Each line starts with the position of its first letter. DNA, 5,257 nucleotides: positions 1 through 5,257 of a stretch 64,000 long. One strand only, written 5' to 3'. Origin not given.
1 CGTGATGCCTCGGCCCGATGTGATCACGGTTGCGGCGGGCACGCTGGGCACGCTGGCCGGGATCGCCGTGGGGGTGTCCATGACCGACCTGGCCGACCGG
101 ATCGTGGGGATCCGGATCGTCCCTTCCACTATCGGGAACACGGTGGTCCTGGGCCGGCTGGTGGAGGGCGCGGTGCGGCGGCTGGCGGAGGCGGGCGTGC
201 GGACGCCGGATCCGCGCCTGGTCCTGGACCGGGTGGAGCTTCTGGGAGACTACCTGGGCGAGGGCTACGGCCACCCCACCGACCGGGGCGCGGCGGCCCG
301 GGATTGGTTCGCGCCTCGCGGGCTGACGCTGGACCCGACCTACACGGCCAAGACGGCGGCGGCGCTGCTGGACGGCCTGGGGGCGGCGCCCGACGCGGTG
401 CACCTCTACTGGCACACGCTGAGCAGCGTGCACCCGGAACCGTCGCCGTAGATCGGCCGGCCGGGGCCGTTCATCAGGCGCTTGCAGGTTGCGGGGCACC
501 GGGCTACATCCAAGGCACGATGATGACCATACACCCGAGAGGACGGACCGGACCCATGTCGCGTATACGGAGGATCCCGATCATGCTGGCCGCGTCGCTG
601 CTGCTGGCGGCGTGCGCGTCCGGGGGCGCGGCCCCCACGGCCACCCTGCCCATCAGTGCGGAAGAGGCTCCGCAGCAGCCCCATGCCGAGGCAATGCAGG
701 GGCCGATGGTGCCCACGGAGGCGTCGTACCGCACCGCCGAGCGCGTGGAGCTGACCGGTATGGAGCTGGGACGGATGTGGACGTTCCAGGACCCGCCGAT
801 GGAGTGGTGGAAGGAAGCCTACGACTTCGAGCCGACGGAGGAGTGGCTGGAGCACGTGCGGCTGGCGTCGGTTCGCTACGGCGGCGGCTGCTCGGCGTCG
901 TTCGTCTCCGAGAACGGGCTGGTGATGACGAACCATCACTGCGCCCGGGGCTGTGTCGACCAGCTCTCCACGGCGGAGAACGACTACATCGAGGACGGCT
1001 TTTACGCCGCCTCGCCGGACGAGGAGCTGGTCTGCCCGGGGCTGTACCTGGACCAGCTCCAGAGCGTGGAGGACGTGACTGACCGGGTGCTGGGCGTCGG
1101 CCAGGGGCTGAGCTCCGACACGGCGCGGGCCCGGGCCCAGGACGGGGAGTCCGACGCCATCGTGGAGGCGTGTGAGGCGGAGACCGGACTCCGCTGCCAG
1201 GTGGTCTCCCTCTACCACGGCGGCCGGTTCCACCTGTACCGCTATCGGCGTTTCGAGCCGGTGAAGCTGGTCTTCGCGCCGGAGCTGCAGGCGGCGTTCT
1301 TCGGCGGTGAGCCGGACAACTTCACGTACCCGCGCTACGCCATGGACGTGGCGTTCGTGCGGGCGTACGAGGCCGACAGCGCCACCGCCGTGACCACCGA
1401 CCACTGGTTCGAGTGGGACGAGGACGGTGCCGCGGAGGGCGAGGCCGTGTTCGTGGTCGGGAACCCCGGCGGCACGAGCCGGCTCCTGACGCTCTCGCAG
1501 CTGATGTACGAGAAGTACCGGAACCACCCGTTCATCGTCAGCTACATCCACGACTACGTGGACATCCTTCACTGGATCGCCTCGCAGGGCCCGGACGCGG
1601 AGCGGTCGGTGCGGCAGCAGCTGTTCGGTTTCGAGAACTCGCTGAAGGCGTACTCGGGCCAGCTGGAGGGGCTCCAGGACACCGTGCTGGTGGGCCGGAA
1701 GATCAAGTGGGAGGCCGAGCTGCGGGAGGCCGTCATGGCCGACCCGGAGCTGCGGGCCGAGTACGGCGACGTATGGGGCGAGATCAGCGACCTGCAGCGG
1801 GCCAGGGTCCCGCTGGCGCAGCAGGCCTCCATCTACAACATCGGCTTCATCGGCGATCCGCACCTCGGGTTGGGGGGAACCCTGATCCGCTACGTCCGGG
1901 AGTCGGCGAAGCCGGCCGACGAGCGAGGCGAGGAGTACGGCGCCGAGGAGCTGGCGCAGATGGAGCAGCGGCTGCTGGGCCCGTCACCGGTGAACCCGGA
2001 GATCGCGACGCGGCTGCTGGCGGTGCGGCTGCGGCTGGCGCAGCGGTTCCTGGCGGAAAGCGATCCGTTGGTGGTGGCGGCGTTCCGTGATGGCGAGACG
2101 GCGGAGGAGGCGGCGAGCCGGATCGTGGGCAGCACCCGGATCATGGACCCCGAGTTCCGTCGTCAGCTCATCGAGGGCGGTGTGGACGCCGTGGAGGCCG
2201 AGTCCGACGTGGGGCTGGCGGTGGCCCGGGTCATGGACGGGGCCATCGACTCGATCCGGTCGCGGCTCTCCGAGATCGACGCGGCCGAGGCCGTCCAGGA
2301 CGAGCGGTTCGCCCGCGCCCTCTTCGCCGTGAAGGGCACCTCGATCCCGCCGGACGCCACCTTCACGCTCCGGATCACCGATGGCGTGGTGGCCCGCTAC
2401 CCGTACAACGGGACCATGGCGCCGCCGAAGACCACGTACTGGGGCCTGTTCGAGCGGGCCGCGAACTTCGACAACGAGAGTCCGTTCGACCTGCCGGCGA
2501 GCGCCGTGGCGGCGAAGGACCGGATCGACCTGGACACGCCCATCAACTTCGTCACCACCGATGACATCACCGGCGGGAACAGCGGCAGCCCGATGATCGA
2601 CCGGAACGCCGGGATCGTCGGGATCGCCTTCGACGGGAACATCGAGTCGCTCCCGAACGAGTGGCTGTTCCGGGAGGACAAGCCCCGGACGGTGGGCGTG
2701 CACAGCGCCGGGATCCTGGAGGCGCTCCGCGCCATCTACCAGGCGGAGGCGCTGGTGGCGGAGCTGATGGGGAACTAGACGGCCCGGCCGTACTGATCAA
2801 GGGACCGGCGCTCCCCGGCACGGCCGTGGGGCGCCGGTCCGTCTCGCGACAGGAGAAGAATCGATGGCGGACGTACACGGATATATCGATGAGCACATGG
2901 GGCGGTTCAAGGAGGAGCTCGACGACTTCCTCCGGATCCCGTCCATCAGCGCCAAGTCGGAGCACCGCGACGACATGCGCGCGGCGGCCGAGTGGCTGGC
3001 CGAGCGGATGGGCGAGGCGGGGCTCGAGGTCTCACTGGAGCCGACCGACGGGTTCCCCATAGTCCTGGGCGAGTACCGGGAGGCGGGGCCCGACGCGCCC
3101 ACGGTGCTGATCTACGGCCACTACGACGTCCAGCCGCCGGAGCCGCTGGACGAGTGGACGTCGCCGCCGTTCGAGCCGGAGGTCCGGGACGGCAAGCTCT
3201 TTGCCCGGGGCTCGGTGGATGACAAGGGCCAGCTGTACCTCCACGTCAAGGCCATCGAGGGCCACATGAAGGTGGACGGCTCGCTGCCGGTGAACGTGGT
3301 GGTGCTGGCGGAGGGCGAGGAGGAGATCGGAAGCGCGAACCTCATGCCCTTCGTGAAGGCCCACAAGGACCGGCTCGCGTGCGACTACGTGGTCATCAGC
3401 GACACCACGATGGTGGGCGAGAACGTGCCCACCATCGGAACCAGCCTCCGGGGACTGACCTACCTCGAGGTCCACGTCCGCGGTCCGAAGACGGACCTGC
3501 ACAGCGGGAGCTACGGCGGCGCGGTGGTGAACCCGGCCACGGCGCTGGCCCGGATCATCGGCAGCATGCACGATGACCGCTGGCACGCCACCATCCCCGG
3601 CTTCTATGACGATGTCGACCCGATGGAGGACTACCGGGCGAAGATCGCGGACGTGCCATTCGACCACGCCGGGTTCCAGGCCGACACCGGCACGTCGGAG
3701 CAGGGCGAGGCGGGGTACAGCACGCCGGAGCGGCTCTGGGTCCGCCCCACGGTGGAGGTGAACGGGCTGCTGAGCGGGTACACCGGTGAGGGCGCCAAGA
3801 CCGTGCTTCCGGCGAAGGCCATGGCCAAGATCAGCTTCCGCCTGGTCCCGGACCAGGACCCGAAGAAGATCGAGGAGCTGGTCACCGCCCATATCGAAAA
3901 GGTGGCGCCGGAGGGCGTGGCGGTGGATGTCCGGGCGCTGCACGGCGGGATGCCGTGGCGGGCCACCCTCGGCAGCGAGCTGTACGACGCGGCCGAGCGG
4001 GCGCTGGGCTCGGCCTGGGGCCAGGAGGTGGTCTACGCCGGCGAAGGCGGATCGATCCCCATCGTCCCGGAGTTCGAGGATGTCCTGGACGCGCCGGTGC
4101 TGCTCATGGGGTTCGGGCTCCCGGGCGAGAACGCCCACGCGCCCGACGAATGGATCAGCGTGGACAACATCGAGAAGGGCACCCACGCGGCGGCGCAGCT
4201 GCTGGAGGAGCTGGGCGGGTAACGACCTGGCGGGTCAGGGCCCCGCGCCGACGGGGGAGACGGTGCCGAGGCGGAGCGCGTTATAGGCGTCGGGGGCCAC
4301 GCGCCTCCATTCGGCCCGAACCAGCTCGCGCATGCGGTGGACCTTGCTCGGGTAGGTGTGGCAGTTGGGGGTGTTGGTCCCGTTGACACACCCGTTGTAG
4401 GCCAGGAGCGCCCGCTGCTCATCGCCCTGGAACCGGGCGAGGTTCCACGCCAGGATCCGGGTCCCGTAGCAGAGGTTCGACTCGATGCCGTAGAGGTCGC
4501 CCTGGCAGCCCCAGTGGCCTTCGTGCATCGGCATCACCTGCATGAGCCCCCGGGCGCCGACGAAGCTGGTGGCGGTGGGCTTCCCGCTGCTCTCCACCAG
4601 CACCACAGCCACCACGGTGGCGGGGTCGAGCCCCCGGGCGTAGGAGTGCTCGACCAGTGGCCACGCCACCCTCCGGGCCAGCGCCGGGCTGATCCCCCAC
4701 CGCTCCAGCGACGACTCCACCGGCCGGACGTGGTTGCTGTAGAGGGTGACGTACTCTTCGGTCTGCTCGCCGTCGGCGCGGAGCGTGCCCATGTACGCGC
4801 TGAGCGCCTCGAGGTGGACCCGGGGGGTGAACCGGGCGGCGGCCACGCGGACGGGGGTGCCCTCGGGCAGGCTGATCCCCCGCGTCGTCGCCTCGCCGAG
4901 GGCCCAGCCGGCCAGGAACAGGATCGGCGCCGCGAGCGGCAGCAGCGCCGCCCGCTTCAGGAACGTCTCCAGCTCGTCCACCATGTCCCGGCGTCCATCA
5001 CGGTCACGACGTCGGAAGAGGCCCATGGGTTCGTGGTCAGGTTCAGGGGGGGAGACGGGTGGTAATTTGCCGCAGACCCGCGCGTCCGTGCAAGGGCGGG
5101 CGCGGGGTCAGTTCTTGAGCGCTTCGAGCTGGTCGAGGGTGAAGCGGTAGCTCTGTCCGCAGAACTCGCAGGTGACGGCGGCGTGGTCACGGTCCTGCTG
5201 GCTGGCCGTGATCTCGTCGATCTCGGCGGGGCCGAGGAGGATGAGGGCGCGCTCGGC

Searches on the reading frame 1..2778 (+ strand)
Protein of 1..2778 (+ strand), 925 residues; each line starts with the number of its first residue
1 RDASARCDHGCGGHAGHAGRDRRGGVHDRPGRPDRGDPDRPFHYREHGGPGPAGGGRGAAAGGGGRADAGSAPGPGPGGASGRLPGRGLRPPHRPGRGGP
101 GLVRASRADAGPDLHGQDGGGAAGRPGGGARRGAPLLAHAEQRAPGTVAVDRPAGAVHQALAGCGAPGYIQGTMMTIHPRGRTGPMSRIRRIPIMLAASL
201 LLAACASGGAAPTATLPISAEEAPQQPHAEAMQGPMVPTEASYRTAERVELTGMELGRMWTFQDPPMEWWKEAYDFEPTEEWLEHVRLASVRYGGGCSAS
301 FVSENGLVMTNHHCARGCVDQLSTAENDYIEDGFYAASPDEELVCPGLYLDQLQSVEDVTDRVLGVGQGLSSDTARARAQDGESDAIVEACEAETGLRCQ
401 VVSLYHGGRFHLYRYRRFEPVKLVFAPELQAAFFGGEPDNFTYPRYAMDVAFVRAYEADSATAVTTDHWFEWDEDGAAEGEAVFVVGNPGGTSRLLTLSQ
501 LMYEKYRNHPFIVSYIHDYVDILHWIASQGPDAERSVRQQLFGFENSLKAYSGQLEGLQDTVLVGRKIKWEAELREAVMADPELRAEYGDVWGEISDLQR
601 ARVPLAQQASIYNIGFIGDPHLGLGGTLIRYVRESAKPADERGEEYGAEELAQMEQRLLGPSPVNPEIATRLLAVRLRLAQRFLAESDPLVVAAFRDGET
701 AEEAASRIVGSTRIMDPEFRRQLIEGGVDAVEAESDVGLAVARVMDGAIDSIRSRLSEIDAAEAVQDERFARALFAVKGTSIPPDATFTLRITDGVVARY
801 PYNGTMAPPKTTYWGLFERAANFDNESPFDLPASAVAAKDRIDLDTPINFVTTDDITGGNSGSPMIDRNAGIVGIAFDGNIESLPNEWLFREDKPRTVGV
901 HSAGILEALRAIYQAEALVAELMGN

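Call 83: search_protein_families(library=pfam, proteins=[window:1-2778:+], max_evalue=0.00001)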
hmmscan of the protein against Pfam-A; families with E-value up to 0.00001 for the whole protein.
window:1-2778:+ (925 aa): 2 families
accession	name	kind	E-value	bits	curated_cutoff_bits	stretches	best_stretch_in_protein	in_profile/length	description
PF10459.15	Peptidase_S46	-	1.4e-184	616.1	22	1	257-922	4-696/698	Peptidase S46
PF13365.12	Trypsin_2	-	6.6e-09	37.1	27.6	0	297-323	1-27/144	Trypsin-like peptidase domain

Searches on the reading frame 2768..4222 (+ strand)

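Call 83: search_protein_families(library=pfam, proteins=[window:2768-4222:+], max_evalue=0.00001)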
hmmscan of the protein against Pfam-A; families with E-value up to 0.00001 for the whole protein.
window:2768-4222:+ (484 aa): 2 families
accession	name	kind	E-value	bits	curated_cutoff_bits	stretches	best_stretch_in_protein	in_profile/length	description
PF01546.33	Peptidase_M20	-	2.2e-36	126.2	24.6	1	114-480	1-205/206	Peptidase family M20/M25/M40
PF07687.19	M20_dimer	-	4.2e-19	68.9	21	1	233-383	7-106/107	Peptidase dimerisation domain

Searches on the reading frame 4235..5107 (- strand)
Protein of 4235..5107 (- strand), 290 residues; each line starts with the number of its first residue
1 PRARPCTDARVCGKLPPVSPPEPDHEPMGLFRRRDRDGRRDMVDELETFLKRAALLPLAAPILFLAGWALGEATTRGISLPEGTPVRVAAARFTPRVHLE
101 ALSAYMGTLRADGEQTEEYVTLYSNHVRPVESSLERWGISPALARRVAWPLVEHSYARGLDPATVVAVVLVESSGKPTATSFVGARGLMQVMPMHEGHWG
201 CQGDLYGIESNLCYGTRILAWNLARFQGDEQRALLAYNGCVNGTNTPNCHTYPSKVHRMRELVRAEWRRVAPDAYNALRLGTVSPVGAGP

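Call 83: search_protein_families(library=pfam, proteins=[window:4235-5107:-], max_evalue=0.00001)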
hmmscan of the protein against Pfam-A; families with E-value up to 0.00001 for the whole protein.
window:4235-5107:- (290 aa): 1 family
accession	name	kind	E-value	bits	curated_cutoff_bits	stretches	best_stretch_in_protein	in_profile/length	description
PF01464.25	SLT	-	2.2e-17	63.1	21.3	1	155-240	7-97/117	Transglycosylase SLT domain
